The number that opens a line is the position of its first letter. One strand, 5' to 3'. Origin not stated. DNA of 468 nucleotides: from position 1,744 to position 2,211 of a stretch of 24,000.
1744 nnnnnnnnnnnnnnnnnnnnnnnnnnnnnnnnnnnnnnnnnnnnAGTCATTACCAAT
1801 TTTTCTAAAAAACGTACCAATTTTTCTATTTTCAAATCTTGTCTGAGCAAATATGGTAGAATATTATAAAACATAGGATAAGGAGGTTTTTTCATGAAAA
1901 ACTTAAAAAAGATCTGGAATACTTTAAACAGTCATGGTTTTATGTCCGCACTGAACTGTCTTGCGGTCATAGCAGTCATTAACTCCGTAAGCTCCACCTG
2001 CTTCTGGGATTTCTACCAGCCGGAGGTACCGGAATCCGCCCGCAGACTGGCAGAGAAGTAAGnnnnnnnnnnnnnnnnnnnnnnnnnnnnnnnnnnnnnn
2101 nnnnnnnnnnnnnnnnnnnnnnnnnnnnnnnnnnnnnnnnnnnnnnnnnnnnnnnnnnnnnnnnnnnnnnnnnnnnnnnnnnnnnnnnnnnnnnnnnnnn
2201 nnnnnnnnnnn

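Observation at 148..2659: Non-canonical agr-type quorum-sensing locus: XRE regulator coupled to an AgrC-like kinase, then agrD-agrB, with no AgrA visible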

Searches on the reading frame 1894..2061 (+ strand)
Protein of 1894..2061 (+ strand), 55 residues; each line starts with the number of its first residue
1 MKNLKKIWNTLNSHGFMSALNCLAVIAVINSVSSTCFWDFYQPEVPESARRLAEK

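Call 3: search_protein_families(library=pfam, proteins=[window:1894-2061:+], max_evalue=0.1)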
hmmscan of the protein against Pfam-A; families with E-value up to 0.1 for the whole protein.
window:1894-2061:+ (55 aa): 0 families

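Call 4: search_protein_families(library=ncbifam, proteins=[window:1894-2061:+], max_evalue=0.1)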
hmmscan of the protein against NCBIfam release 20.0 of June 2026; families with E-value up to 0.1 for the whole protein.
window:1894-2061:+ (55 aa): 1 family
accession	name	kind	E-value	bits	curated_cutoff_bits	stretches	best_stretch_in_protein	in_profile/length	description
TIGR04223.1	quorum_AgrD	subfamily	2.8e-08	33.7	19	1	16-50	3-37/38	AgrD family cyclic lactone autoinducer peptide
